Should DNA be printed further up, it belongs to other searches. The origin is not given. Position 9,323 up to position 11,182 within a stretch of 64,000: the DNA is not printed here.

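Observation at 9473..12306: GH3 adenylase directly coupled to a free-standing condensation domain with no carrier protein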

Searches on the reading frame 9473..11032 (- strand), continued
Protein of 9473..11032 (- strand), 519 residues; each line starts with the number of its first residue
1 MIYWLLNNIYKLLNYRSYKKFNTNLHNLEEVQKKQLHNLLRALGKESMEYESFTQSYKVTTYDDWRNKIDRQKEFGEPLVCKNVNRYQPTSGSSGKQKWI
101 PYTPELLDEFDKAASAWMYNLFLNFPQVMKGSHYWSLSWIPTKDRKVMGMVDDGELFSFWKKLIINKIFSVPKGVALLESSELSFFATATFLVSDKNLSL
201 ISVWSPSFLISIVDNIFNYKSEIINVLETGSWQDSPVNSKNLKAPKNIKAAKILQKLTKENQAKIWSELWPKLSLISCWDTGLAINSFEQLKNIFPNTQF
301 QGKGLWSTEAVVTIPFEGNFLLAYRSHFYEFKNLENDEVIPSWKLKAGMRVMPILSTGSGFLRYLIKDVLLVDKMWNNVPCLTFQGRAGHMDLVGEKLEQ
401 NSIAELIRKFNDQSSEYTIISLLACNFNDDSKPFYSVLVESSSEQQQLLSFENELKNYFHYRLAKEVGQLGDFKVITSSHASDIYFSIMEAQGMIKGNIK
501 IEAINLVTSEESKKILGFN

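Call 15: find_encoding_contigs(protein=P0010, flank=10000, max_places=1)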
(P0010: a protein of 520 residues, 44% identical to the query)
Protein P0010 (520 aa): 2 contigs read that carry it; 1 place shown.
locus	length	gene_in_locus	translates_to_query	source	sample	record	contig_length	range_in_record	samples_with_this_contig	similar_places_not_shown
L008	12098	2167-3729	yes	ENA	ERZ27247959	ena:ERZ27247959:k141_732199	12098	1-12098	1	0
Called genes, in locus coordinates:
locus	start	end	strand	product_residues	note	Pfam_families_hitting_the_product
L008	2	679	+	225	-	?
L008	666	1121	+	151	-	-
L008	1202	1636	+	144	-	-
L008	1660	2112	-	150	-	PF13673:Acetyltransf_10 (weak), PF13508:Acetyltransf_7 (weak)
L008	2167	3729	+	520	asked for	PF03321:GH3, PF23571:GH3_M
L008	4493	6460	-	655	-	PF00456:Transketolase_N, PF00676:E1_dh, PF02779:Transket_pyr, PF02780:Transketolase_C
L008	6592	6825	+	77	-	PF00830:Ribosomal_L28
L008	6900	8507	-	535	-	PF00082:Peptidase_S8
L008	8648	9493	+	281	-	-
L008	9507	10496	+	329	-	PF14238:DUF4340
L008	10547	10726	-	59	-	PF00471:Ribosomal_L33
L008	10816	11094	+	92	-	-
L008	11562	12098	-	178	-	?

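Call 19: search_solved_structures(query=window:9473-11032:-, max_evalue=0.01)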
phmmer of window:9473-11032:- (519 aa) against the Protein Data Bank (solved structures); distinct sequences matched with E-value up to 0.01: 5.
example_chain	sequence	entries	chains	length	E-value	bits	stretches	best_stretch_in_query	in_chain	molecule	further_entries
6avh_A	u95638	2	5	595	1.9e-09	39.6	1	40-388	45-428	GH3.15 acyl acid amido synthetase | AtGH3.15 acyl acid amido synthetase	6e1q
7vka_A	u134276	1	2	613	0.0013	20.4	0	41-133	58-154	Indole-3-acetic acid-amido synthetase GH3.6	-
9fwd_A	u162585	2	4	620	0.0013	20.4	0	41-133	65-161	Indole-3-acetic acid-amido synthetase GH3.6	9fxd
6oms_A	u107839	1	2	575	0.0033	19.1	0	326-389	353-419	4-substituted benzoates-glutamate ligase GH3.12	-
4epm_A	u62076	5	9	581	0.0034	19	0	326-389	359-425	4-substituted benzoates-glutamate ligase GH3.12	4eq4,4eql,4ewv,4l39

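Call 35: find_related_loci(query=A2, collection=genome_contigs, flank=10000)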
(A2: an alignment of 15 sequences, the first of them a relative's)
Query A2 (519 aa) in genome_contigs; peptide patterns used: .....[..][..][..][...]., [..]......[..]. (x = any residue, [..] = any of these).
318 stretches matched a pattern; 282 encode a relative of the query (tblastn E <= 1e-3); the best 80 are kept; 80 distinct loci.
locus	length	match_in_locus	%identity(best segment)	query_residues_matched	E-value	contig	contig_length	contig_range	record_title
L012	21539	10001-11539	43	13-506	7e-133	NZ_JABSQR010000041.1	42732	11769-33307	MAG: Moritella sp. isolate DT_65 DT-Moritella-2_scaffold_46, whole genome shotgun sequence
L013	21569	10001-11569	42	3-506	2e-131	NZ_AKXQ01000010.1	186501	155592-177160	Moritella dasanensis ArB 0140 111.MD140.1_10, whole genome shotgun sequence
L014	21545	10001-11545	41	2-507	2e-130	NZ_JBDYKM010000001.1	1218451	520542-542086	Paraglaciecola sp. 25GB23A NODE_1_length_1218451_cov_225.718079, whole genome shotgun sequence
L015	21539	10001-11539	42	13-506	2e-130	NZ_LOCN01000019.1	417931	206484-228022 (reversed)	Moritella sp. JT01 contig19, whole genome shotgun sequence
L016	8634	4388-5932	41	11-506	4e-124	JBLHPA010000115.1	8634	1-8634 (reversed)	MAG: Moritella sp. isolate 3300055726_108 Ga0535650_0015103, whole genome shotgun sequence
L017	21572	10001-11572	42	5-510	6e-124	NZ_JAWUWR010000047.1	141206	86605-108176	MAG: Thalassolituus sp. isolate HBSea_ice_MAG485 BAT.485_1224637_flag=0_multi=7.9947_len=141206, whole genome shotgun se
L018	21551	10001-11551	39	7-505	2e-123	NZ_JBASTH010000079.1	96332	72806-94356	MAG: Aquabacterium sp. isolate MFD03232_ilm_asm_bin76 k127_20896, whole genome shotgun sequence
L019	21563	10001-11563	39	3-505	4e-123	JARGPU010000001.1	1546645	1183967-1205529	MAG: Alcanivoracaceae bacterium isolate bin_to_oxhcr2.014 NODE_2_length_1546645_cov_22.493459, whole genome shotgun sequ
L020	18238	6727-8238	42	5-504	3e-123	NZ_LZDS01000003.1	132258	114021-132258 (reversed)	Acinetobacter gandensis strain ANC 4275 Contig11, whole genome shotgun sequence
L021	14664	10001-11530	40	9-507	3e-123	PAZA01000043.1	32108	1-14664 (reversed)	MAG: Halobacteriovoraceae bacterium isolate SP87 MHASMcontig_1530082, whole genome shotgun sequence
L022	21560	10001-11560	41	5-506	5e-123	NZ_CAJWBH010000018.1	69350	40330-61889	MAG: Thalassolituus maritimus isolate ERR599149_bin.6_MetaBAT_v2.12.1_MAG, whole genome shotgun sequence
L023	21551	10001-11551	39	7-505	3e-123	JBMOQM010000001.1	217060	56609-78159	MAG: Pseudomonadota bacterium isolate Betzabe_MAG154 MAG154_1, whole genome shotgun sequence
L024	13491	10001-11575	41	5-511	5e-123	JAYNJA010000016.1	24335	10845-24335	MAG: Thalassolituus sp. isolate 139544_COM_metabat_bins_2.tsv.021 NODE_2358_length_24335_cov_4.863386, whole genome shot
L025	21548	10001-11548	38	7-505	7e-123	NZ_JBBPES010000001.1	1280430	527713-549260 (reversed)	Pseudomonas sp. XK-1 Scaffold1, whole genome shotgun sequence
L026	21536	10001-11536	39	5-505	7e-123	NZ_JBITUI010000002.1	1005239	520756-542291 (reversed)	Pseudomonas sp. NPDC078700 NPDC078700_372_A9.ctg-0002, whole genome shotgun sequence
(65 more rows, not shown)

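Call 56: find_encoding_contigs(protein=P0004, flank=1000, max_places=2)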
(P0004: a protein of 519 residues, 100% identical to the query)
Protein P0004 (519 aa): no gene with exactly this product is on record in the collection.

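Call 83: search_solved_structures(query=A2, max_evalue=0.001, show_alignments=1)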
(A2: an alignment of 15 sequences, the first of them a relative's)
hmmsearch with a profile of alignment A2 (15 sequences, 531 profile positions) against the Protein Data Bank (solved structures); distinct sequences matched with E-value up to 0.001: 10.
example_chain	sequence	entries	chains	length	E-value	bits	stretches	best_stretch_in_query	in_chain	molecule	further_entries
6avh_A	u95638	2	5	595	4.6e-19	72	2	27-297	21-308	GH3.15 acyl acid amido synthetase | AtGH3.15 acyl acid amido synthetase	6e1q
4epm_A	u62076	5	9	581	2.7e-17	66.2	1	19-459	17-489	4-substituted benzoates-glutamate ligase GH3.12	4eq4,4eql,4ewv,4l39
6oms_A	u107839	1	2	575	3.1e-17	66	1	20-459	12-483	4-substituted benzoates-glutamate ligase GH3.12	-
7vka_A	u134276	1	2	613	2.2e-16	63.2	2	16-142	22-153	Indole-3-acetic acid-amido synthetase GH3.6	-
9fwd_A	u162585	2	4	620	2.3e-16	63.1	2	16-142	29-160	Indole-3-acetic acid-amido synthetase GH3.6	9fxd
5kod_A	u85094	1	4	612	7e-16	61.5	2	11-142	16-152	Indole-3-acetic acid-amido synthetase GH3.5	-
4b2g_A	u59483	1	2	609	9.2e-16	61.2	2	19-142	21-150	GH3-1 AUXIN CONJUGATING ENZYME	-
7dk8_A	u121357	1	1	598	8.7e-12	48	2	358-418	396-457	Probable indole-3-acetic acid-amido synthetase GH3.8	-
4epl_A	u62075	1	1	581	9.9e-12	47.8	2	5-119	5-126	Jasmonic acid-amido synthetase JAR1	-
5ech_A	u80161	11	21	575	3.3e-11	46.1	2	355-466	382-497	Jasmonic acid-amido synthetase JAR1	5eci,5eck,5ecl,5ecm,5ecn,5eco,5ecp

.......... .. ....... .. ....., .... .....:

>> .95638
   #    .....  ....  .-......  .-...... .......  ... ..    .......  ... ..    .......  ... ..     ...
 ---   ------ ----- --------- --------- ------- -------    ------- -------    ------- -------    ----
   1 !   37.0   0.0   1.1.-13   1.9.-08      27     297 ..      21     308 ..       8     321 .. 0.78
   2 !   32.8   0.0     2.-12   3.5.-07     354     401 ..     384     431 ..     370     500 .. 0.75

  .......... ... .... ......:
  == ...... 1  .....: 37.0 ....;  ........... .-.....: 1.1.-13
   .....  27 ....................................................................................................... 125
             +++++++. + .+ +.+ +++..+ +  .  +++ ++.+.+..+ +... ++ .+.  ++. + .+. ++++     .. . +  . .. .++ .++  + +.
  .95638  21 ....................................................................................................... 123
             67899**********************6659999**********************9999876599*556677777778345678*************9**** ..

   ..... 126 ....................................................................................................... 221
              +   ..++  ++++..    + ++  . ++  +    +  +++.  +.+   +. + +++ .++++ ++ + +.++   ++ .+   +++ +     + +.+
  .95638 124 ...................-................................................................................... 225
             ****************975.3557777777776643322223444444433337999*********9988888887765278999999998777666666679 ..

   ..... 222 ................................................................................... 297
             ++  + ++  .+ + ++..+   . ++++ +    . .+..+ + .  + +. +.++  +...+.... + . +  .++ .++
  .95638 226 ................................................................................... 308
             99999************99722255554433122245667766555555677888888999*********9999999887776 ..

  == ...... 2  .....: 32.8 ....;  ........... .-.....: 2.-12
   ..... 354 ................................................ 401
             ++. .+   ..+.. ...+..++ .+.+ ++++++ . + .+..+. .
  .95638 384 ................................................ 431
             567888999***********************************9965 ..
